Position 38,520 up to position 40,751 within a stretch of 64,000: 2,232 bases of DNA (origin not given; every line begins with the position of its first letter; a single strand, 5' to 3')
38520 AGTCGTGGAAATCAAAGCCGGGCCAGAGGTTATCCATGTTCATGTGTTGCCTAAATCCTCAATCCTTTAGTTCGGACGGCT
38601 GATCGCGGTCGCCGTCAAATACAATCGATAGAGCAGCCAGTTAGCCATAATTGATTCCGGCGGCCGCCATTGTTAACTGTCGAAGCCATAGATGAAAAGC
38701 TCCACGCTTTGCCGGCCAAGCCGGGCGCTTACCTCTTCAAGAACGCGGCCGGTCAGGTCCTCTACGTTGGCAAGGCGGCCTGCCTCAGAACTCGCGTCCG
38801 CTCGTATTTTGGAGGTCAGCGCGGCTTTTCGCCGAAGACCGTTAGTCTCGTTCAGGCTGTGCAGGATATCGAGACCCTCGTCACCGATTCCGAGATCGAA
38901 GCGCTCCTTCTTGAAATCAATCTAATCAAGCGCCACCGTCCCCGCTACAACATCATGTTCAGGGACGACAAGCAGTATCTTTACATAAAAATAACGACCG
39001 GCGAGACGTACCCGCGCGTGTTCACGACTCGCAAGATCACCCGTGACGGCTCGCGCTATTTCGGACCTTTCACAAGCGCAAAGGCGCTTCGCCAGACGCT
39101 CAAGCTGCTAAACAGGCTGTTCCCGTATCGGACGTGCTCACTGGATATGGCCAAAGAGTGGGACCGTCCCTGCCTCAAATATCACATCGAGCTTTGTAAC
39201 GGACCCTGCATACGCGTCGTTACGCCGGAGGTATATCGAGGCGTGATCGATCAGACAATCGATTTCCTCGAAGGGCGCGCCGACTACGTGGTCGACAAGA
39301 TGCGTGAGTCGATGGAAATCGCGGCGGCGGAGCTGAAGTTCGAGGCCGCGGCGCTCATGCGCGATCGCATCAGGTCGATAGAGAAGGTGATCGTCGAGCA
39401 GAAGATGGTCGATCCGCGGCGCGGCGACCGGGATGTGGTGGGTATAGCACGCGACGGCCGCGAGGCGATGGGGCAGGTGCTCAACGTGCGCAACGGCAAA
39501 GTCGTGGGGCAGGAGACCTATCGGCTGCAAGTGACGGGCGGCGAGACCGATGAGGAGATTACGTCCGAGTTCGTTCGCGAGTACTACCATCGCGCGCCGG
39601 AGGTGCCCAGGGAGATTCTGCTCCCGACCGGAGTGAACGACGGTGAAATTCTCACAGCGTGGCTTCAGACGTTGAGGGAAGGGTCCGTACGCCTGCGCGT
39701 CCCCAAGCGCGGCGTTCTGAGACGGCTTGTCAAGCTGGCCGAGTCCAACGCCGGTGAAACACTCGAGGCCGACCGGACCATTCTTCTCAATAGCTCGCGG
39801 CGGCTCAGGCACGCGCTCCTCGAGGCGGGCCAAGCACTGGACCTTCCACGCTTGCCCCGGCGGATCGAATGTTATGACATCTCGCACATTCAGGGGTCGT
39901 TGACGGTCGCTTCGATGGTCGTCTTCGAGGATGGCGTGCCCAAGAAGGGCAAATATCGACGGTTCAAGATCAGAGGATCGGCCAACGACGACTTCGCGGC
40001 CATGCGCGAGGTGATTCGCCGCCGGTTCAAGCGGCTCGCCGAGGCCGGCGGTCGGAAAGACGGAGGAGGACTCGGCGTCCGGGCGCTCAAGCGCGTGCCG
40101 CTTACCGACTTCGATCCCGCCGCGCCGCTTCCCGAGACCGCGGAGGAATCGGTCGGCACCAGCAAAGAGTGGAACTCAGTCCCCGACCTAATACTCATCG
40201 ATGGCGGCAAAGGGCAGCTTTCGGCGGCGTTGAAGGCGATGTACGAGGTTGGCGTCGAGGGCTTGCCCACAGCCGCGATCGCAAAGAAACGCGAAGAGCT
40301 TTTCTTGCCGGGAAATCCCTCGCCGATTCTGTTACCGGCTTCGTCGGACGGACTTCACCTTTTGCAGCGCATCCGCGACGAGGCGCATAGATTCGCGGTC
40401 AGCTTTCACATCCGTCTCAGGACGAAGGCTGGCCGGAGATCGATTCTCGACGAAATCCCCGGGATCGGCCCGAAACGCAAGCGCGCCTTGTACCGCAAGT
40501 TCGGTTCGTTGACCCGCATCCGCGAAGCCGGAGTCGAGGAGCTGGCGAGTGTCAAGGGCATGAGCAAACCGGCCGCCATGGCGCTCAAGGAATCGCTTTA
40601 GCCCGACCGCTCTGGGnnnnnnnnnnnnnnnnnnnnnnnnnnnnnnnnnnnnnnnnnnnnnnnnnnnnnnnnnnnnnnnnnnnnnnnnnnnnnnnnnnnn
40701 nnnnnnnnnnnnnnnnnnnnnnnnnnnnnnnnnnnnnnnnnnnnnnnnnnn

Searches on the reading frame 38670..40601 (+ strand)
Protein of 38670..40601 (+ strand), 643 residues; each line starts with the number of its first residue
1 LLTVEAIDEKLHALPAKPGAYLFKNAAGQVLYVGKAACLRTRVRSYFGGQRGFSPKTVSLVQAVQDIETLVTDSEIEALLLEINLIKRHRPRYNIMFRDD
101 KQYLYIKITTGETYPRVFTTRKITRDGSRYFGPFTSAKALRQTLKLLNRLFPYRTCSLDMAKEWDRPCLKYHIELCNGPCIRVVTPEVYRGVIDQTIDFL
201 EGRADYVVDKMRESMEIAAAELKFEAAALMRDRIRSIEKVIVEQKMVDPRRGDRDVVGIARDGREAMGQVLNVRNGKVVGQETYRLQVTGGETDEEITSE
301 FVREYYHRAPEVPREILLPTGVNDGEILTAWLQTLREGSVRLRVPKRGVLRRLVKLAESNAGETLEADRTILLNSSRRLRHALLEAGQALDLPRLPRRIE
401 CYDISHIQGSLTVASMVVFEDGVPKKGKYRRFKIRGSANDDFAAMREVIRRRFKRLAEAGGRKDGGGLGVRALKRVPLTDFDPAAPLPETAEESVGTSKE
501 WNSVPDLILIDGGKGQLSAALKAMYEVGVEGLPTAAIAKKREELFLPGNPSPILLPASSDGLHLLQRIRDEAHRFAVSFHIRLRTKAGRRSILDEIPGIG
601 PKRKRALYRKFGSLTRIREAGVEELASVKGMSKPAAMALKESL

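Call 68: search_protein_families(library=pfam, proteins=[window:38670-40601:+], max_evalue=0.00001)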
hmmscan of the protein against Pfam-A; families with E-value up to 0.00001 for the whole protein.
window:38670-40601:+ (643 aa): 5 families
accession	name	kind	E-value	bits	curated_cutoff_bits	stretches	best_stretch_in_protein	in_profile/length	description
PF08459.17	UvrC_RNaseH_dom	-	6.9e-55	185.7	22.3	1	388-577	2-159/159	UvrC RNAse H endonuclease domain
PF22920.2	UvrC_RNaseH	-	8.6e-33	113.1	24.3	1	253-366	1-114/116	UvrC Ribonuclease H-like domain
PF14520.12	HHH_5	-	1.5e-09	38.6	27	1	593-641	4-53/57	Helix-hairpin-helix domain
PF01541.30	GIY-YIG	-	2.1e-06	28.4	22.6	1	18-94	2-78/78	GIY-YIG catalytic domain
PF02151.25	UVR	-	7.6e-06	26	21.5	0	207-239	3-35/36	UvrB/uvrC motif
